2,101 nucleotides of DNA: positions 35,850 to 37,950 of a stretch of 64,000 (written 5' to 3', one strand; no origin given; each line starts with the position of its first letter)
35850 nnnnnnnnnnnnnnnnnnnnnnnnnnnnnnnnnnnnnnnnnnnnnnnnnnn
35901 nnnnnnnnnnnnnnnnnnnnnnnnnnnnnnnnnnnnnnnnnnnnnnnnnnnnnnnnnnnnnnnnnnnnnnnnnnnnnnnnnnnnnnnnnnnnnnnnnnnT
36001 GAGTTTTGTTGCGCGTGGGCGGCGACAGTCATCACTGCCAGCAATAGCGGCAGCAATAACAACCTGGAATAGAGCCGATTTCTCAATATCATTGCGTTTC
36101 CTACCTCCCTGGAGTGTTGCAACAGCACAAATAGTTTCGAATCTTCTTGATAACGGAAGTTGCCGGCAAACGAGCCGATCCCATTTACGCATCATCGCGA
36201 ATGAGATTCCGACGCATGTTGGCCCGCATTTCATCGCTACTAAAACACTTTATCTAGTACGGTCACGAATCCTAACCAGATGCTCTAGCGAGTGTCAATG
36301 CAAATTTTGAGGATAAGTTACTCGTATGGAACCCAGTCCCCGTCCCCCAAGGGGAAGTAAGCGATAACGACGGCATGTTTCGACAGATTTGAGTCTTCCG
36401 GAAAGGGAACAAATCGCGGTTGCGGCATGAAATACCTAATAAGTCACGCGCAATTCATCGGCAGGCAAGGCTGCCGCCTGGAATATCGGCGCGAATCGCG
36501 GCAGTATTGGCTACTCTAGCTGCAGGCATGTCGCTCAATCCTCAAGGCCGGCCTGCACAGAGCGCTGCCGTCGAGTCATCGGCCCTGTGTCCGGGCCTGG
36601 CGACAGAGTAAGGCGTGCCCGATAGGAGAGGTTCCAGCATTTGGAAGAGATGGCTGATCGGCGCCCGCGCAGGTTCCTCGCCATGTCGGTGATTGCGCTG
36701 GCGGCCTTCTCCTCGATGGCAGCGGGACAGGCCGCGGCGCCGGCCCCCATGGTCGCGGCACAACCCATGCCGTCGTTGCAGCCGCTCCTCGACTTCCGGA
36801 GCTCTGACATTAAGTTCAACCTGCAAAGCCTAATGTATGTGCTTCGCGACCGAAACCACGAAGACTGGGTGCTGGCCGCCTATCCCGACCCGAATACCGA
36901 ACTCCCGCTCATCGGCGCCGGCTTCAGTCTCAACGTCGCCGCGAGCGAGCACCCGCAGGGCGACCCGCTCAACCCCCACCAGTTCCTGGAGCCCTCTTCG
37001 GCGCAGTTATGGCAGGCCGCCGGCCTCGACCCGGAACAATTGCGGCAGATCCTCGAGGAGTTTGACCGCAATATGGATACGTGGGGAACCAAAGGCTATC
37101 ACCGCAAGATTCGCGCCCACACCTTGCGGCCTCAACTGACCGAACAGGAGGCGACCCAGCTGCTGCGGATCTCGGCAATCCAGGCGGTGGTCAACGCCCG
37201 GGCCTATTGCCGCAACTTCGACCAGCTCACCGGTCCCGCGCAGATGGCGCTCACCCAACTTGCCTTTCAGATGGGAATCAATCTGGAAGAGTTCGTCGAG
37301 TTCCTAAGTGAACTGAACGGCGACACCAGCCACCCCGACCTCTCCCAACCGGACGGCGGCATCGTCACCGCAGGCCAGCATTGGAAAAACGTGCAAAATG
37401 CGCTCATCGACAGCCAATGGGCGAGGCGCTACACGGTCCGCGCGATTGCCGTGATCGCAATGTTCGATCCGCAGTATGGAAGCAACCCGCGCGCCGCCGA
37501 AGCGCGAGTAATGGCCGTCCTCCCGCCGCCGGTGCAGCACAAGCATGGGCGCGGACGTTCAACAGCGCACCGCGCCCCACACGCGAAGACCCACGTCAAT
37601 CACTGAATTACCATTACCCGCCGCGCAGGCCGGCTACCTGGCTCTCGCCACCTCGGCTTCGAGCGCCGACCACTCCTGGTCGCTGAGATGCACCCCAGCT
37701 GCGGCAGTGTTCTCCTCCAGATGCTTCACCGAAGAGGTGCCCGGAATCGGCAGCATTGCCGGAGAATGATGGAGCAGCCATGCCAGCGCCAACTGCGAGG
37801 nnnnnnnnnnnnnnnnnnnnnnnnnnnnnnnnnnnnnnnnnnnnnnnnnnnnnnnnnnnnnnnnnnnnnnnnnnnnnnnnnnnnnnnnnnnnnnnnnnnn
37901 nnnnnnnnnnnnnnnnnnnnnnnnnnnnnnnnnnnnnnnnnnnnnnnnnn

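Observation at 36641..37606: Phage-free, signal-peptide-bearing T4-lysozyme-like protein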

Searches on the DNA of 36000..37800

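Call 63: search_rna_families(source=window, start=36000, end=37800, threshold=evalue, max_evalue=1)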
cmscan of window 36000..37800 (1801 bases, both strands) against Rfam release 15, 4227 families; matches with E-value up to 1: 0.
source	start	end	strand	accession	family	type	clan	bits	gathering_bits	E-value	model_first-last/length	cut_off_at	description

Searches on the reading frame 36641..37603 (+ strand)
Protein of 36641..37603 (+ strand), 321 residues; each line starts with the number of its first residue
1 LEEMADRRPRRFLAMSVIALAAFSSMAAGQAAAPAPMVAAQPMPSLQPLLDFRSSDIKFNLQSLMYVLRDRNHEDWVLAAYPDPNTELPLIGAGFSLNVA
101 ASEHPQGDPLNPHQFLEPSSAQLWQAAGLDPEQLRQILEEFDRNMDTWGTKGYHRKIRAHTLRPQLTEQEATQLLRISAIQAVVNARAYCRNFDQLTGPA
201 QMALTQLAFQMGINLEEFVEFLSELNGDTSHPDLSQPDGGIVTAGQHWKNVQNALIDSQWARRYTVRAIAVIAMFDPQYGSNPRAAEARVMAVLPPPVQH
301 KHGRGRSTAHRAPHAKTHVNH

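Call 4: search_protein_families(library=pfam, proteins=[window:36641-37603:+], max_evalue=10)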
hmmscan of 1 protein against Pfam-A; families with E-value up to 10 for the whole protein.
window:36641-37603:+ (321 aa): 1 family
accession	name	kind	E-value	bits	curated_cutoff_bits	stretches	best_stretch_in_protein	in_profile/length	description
PF17944.6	Arg_decarbox_C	-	0.05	14.6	23.3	1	113-146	13-46/51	Arginine decarboxylase C-terminal helical extension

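Call 5: search_protein_families(library=ncbifam, proteins=[window:36641-37603:+], max_evalue=10)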
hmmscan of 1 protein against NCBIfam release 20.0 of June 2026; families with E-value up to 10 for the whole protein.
window:36641-37603:+ (321 aa): 0 families

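Call 6: search_solved_structures(query=window:36641-37603:+, max_evalue=10, show_alignments=3)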
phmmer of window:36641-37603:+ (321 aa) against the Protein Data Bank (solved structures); distinct sequences matched with E-value up to 10: 2.
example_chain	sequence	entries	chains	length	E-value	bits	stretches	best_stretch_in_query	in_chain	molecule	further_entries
4ggn_A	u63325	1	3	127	0.26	13.7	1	106-192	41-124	Myosin A tail domain interacting protein MTIP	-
2auc_A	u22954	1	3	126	0.29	13.6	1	106-192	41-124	Myosin A Tail Interacting Protein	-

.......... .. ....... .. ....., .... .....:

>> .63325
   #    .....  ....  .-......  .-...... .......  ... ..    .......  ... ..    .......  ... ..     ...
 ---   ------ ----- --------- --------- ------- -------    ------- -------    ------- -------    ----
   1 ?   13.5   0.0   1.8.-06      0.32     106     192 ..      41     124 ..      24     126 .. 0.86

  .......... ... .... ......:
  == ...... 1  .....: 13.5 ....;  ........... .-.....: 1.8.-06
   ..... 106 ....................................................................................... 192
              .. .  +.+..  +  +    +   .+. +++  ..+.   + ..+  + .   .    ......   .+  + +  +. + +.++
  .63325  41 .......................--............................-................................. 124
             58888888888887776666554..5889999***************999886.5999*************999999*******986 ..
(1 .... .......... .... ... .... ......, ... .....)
